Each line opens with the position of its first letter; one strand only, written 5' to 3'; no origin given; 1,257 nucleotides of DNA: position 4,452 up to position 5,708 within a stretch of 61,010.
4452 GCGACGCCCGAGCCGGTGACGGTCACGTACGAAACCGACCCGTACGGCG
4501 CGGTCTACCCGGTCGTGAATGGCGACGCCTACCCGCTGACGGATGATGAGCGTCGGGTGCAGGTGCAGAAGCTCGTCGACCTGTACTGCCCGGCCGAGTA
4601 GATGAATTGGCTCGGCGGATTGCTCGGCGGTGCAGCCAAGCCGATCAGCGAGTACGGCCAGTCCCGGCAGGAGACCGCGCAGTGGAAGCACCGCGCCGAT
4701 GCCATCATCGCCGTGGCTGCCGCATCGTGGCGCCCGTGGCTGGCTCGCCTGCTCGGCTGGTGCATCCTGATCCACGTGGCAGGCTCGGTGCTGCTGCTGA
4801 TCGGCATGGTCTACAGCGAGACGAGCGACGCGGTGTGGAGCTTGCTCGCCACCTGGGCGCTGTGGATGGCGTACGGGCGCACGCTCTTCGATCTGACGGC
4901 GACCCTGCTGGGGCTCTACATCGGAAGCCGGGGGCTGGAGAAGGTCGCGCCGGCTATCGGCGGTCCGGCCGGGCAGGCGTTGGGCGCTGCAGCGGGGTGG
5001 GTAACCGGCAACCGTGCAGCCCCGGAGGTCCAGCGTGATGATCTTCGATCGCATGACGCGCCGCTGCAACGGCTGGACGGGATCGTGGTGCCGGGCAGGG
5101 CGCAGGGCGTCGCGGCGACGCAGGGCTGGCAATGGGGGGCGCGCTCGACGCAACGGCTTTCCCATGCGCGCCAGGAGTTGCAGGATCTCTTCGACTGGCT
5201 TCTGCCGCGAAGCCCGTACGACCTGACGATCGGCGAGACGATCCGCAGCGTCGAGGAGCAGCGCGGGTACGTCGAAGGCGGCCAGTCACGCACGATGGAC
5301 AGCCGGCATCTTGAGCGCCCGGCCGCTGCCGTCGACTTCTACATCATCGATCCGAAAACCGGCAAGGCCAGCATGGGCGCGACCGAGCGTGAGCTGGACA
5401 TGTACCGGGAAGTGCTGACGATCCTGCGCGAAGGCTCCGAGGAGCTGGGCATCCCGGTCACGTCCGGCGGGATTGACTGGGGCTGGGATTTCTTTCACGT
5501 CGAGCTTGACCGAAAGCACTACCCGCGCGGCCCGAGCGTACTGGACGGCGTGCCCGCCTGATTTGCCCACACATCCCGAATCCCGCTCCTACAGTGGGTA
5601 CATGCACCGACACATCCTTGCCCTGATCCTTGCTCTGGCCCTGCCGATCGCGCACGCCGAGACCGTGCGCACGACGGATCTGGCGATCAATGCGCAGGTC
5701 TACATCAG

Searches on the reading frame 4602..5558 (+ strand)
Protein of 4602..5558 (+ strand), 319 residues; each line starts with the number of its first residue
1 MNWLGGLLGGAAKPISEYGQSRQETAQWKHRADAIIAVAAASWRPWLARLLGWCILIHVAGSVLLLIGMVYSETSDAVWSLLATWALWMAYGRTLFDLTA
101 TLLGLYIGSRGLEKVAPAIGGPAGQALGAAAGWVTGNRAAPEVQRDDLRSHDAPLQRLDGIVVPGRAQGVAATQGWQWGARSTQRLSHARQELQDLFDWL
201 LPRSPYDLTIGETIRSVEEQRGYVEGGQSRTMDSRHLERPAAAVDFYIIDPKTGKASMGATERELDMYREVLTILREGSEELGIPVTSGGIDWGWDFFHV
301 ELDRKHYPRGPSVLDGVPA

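Call 38: find_encoding_contigs(protein=window:4602-5558:+, flank=10000, max_places=1)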
Protein window:4602-5558:+ (319 aa): 2 contigs read that carry it; 1 place shown.
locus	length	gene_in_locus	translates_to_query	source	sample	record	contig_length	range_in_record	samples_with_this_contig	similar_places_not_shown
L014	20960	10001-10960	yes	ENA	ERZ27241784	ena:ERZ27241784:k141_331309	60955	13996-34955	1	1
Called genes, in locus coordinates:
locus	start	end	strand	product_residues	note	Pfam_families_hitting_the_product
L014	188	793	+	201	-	PF10544:T5orf172, PF13455:MUG113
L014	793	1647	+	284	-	PF13730:HTH_36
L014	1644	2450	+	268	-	PF01695:IstB_IS21, PF13481:AAA_25 (faint)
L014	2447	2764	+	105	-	-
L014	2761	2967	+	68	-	-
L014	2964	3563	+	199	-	-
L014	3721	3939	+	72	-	-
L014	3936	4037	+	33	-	-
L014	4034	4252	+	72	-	-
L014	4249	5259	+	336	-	PF09414:RNA_ligase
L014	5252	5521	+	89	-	-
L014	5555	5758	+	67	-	-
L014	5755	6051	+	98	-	PF13560:HTH_31, PF01381:HTH_3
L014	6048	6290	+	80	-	PF12844:HTH_19 (weak), PF13560:HTH_31, PF01381:HTH_3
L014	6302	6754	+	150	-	PF07105:DUF1367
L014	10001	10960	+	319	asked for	-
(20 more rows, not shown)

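Call 108: search_protein_families(library=pfam, max_evalue=0.001, proteins=[window:4602-5558:+])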
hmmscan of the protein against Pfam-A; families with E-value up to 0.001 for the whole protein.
window:4602-5558:+ (319 aa): 0 families
